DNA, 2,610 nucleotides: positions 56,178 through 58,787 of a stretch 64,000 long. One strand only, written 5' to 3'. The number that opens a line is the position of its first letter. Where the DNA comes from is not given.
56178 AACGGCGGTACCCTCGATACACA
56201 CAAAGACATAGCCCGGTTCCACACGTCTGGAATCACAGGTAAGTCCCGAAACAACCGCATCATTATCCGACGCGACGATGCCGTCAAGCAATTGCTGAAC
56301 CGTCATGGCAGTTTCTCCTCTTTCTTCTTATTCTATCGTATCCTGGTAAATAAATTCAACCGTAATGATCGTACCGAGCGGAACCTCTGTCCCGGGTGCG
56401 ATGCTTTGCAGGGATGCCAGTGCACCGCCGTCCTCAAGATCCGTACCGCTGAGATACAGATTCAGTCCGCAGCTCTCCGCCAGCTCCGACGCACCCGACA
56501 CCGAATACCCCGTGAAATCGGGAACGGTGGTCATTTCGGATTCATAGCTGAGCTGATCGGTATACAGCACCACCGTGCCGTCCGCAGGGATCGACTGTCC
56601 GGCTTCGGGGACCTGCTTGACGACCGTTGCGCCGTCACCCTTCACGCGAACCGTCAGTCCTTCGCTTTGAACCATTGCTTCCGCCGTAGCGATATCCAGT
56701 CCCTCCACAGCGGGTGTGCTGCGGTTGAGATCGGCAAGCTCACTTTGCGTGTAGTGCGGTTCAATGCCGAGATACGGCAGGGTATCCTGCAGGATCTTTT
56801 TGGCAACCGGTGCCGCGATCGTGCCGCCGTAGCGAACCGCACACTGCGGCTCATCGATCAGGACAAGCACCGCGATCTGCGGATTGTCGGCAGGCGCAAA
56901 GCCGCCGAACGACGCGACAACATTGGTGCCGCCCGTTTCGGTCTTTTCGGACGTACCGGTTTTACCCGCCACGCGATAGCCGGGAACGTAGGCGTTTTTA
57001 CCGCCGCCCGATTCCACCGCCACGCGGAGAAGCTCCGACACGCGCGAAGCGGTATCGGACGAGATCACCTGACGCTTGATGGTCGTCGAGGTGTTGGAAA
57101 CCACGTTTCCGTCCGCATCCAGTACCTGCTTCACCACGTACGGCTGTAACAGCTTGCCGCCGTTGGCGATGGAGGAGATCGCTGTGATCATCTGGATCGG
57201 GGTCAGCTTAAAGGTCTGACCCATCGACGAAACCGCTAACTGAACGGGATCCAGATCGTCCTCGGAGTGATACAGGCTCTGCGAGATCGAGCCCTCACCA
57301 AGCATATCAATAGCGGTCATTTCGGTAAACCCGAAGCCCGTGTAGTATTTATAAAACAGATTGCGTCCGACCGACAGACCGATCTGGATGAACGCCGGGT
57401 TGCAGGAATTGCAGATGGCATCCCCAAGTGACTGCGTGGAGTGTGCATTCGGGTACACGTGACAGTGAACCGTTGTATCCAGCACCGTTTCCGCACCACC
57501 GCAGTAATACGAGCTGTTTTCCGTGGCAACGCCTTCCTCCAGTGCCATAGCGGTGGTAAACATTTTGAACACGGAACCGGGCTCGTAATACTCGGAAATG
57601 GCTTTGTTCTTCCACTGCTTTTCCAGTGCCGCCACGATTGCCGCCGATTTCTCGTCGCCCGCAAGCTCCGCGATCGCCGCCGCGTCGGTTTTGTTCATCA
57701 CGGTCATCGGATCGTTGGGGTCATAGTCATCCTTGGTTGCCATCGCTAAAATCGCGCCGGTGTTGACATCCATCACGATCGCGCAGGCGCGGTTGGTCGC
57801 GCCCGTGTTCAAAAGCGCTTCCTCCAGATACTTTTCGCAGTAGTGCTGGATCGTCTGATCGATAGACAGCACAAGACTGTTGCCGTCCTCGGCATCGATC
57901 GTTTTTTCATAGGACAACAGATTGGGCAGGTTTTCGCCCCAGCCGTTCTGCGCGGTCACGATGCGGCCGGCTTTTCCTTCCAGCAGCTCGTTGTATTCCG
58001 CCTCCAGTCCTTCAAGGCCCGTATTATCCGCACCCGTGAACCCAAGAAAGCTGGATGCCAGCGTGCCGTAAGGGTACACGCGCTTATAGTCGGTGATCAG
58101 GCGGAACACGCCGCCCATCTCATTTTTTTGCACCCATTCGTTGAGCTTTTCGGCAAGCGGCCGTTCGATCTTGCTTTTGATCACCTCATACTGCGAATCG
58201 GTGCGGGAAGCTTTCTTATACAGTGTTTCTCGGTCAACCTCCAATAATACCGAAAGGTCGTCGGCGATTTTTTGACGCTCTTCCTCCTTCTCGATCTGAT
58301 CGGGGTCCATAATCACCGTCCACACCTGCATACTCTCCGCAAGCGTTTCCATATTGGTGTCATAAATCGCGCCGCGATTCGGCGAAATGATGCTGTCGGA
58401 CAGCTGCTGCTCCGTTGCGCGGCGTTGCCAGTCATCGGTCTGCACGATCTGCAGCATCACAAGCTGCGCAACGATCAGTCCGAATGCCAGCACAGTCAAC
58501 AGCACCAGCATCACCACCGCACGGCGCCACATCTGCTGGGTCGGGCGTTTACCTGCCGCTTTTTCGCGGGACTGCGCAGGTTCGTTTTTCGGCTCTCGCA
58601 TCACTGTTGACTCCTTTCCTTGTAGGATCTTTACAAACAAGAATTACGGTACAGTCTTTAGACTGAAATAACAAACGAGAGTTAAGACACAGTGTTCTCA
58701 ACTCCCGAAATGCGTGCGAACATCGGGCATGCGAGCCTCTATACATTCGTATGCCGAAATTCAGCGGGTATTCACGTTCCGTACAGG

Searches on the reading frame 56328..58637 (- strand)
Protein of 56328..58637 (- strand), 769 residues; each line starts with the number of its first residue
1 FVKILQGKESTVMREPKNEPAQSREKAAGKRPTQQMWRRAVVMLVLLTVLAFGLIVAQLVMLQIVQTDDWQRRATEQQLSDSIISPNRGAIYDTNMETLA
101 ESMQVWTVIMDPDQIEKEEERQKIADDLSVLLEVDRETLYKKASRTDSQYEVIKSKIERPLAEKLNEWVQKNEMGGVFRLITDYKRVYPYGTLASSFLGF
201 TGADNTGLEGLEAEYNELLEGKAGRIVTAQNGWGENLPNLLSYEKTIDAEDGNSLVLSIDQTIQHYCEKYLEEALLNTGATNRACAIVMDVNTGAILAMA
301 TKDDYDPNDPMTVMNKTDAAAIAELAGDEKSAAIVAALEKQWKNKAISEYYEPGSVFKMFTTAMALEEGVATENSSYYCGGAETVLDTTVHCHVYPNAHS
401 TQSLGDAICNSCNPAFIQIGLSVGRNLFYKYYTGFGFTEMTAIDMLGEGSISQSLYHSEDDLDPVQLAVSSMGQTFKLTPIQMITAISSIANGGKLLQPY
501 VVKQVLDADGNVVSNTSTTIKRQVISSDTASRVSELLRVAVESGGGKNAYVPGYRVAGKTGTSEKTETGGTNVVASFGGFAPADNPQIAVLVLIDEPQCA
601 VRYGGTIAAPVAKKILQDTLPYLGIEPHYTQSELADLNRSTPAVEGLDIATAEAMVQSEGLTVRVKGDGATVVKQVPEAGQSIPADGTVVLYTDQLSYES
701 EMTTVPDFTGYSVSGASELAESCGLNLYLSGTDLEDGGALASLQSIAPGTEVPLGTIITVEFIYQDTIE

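Call 9: search_protein_families(library=pfam, proteins=[window:56328-58637:-], max_evalue=0.001)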
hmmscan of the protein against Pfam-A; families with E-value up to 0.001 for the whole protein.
window:56328-58637:- (769 aa): 4 families
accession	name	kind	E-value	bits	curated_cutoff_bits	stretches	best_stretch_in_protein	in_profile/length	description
PF00905.27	Transpeptidase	-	9.8e-70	235.5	22.1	1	285-617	2-299/299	Penicillin binding protein transpeptidase domain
PF03717.20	PBP_dimer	-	5.9e-17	63.1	24.4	1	84-236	2-175/180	Penicillin-binding Protein dimerisation domain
PF03793.24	PASTA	-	5.5e-16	58.7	23.2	2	642-694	4-63/64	PASTA domain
PF21922.1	PBP_dimer_2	-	7.4e-05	23.4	27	1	183-228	22-66/83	Penicillin binding protein A dimerisation domain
